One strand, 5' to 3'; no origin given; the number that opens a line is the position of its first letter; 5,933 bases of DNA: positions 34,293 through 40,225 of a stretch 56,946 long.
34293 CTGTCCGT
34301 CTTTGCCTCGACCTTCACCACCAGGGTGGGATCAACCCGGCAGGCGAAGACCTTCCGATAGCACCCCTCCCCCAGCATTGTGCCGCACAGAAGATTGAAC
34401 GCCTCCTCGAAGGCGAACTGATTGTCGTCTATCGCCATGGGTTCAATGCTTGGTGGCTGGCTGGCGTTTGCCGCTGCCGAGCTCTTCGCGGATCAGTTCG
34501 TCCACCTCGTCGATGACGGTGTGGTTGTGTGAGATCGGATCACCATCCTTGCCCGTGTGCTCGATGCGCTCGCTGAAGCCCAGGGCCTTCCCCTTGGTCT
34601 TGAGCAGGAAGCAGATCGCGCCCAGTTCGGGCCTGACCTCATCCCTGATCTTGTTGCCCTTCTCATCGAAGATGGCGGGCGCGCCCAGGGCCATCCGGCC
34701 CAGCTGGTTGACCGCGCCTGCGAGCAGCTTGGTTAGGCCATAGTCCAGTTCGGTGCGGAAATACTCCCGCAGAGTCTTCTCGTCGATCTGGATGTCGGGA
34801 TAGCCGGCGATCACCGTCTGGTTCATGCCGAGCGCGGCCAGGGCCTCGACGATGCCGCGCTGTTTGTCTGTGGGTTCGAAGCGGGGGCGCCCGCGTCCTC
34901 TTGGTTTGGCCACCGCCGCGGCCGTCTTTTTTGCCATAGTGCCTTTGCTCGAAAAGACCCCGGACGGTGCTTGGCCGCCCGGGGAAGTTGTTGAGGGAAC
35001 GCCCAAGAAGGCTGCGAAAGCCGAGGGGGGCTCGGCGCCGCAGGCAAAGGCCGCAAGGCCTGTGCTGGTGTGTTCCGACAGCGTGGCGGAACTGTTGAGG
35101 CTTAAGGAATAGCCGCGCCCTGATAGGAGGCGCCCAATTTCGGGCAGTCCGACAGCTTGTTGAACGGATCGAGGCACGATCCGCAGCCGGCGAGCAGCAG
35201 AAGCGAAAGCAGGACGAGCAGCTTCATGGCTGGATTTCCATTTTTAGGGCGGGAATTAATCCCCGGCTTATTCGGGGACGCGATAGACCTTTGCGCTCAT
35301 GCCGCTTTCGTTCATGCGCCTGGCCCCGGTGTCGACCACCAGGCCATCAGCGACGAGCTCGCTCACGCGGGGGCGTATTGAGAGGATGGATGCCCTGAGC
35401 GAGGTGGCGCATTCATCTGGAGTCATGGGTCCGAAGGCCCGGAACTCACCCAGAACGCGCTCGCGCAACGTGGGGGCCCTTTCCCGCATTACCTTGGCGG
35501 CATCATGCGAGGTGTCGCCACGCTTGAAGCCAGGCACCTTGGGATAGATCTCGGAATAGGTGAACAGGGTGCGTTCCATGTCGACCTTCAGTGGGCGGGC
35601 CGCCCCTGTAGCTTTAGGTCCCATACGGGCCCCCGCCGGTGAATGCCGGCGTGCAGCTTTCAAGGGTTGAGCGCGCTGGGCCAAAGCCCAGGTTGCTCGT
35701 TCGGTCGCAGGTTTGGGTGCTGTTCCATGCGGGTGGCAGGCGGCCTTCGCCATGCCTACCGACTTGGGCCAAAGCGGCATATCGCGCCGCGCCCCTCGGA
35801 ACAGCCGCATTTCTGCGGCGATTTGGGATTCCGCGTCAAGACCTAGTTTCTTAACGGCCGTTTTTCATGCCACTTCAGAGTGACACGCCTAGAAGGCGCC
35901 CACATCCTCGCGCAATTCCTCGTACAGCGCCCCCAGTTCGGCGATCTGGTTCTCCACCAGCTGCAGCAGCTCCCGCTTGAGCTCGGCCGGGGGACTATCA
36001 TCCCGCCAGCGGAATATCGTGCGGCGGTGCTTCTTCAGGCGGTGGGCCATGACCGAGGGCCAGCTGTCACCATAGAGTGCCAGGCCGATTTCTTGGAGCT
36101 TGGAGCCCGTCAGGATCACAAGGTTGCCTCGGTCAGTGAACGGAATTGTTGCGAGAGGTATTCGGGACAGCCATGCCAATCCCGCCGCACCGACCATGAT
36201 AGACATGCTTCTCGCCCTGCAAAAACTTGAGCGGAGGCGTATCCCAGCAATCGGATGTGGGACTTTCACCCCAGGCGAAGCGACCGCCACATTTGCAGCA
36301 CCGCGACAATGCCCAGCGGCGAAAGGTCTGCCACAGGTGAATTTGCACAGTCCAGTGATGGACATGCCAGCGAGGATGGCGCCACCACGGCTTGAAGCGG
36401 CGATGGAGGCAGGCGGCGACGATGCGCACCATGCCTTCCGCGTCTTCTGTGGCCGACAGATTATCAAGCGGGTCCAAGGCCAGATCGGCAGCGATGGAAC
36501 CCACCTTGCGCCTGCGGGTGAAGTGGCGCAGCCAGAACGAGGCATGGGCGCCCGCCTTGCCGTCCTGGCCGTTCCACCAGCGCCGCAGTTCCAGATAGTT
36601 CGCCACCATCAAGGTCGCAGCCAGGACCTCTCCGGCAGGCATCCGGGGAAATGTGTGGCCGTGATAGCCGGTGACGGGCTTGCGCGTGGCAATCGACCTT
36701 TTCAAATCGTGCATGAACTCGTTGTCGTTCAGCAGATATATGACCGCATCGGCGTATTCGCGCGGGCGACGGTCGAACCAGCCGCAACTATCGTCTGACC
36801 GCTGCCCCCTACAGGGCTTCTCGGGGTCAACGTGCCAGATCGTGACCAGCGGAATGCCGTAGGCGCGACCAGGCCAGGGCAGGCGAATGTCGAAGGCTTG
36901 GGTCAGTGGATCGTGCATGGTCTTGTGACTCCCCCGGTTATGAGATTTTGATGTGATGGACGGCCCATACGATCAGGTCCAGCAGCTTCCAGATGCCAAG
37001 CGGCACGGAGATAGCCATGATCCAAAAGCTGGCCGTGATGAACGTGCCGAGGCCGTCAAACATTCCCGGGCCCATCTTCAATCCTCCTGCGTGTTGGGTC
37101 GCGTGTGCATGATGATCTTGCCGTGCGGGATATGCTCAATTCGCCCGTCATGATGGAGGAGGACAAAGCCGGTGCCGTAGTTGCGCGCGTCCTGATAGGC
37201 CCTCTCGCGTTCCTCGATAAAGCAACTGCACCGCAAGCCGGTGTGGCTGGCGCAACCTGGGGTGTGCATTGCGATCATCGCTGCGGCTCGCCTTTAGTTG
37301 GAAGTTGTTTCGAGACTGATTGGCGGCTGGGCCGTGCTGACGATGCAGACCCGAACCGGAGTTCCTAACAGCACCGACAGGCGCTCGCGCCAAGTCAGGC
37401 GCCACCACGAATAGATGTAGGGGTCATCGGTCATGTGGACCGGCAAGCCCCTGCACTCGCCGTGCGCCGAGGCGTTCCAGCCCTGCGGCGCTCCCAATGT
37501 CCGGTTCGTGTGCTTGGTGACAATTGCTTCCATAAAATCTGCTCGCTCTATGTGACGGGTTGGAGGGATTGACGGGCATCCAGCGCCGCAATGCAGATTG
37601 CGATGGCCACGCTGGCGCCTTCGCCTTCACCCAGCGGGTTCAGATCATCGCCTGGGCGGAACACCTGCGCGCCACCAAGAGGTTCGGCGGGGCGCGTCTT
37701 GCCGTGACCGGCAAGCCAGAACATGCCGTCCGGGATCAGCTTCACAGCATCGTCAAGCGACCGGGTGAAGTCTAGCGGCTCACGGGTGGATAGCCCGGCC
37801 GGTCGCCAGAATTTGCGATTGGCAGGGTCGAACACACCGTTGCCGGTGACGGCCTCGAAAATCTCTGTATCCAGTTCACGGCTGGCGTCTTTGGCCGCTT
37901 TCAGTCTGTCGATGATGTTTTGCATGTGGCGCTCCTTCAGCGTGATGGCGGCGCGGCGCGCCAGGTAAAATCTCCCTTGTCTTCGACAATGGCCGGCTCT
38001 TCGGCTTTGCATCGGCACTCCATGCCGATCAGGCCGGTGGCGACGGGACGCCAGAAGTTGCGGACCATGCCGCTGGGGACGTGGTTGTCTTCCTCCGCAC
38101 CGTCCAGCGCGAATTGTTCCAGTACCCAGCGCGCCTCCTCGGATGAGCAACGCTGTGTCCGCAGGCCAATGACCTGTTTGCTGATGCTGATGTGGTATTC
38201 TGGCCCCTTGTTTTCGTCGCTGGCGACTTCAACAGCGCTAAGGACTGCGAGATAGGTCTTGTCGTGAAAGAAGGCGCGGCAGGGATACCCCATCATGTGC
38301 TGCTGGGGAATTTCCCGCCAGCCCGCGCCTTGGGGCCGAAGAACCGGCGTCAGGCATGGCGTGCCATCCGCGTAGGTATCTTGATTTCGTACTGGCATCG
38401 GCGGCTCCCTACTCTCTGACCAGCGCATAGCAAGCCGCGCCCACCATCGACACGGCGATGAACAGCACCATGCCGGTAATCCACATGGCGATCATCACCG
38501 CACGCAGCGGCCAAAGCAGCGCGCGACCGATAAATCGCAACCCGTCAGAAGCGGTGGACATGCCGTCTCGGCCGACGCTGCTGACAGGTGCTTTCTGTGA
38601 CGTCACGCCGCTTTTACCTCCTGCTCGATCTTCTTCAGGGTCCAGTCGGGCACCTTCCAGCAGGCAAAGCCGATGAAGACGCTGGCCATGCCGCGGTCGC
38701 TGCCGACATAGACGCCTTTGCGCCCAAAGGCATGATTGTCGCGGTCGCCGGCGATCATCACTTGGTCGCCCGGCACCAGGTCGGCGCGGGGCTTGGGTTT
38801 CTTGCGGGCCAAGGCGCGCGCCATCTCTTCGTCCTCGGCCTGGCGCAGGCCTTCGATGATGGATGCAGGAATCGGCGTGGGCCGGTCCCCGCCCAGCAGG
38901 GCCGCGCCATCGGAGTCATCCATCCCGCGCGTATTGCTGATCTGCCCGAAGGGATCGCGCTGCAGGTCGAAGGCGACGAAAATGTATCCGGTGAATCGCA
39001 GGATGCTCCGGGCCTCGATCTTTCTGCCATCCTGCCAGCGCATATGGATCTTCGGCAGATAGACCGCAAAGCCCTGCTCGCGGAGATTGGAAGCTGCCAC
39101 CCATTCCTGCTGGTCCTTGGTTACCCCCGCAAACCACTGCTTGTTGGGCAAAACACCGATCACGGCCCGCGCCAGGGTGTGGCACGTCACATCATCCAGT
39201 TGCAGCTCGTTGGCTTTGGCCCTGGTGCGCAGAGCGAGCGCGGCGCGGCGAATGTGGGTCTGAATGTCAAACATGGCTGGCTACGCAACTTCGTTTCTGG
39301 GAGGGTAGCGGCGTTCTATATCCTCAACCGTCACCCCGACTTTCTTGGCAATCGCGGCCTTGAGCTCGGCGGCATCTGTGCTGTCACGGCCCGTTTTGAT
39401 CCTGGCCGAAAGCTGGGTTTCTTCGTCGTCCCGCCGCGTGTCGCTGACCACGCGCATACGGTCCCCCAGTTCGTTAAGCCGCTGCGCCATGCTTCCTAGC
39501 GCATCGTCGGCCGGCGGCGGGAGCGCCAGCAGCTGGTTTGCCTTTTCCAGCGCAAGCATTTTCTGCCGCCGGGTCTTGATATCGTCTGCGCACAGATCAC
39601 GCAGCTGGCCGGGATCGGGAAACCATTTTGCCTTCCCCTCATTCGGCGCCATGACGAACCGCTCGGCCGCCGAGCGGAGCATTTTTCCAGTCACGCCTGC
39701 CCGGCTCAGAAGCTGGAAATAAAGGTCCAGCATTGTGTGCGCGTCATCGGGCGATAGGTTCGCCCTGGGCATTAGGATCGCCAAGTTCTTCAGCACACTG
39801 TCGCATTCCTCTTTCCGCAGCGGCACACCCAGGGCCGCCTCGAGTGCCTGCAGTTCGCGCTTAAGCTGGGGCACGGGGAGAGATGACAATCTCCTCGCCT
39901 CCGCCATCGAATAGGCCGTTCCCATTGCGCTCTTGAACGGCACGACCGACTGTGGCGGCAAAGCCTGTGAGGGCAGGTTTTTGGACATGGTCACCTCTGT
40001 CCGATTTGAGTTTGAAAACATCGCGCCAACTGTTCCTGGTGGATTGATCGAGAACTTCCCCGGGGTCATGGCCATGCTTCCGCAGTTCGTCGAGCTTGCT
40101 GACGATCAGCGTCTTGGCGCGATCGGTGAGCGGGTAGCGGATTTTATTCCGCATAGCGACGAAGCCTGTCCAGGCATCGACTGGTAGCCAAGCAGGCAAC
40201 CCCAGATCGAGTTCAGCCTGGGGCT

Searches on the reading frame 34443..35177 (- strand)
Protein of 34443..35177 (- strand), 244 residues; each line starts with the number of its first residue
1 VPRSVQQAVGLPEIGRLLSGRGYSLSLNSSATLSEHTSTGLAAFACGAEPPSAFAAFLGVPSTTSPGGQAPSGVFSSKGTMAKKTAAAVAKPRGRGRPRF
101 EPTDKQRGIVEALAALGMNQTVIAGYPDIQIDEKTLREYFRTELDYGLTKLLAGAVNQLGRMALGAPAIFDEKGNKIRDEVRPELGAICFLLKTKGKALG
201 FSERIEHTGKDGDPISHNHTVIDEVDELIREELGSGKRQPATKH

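Call 21: search_protein_families(library=phrogs, proteins=[window:34443-35177:-], max_evalue=0.001)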
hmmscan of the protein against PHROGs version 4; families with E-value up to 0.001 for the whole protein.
window:34443-35177:- (244 aa): 2 families
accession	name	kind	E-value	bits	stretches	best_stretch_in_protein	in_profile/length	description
phrog_12540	-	unknown function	8.2e-09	36.8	1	94-159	16-82/153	-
phrog_309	-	head and packaging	1.1e-06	29.8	1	78-224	115-275/319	terminase small subunit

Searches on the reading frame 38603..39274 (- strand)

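Call 20: search_protein_families(library=phrogs, proteins=[window:38603-39274:-], max_evalue=0.001)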
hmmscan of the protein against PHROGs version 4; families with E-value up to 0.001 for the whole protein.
window:38603-39274:- (223 aa): 1 family
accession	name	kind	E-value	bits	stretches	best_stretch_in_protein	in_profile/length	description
phrog_6386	-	transcription regulation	3.4e-09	37.7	1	43-174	11-134/179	transcription antiterminator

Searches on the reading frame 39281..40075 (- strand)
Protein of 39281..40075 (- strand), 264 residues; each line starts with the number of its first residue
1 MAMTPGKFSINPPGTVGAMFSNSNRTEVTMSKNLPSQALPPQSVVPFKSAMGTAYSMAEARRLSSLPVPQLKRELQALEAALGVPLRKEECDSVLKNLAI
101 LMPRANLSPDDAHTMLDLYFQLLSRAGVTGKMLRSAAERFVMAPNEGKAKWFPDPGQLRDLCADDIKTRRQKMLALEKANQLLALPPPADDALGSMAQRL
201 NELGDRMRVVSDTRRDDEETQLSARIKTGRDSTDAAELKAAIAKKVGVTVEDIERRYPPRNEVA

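Call 20: search_protein_families(library=phrogs, proteins=[window:39281-40075:-], max_evalue=0.001)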
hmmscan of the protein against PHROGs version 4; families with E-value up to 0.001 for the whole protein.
window:39281-40075:- (264 aa): 0 families

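Call 49: search_protein_families(library=pfam, proteins=[window:39281-40075:-], max_evalue=0.1)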
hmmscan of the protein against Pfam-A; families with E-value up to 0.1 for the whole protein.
window:39281-40075:- (264 aa): 1 family
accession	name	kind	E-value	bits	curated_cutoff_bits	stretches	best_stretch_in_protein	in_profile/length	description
PF21403.4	OTU1_UBXL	-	0.058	14.4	22.7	0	231-260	18-47/49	OTU1, UBXL domain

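Call 101: search_protein_families(library=pfam, proteins=[window:39281-40075:-], max_evalue=0.05)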
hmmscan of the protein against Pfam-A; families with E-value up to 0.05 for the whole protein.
window:39281-40075:- (264 aa): 0 families
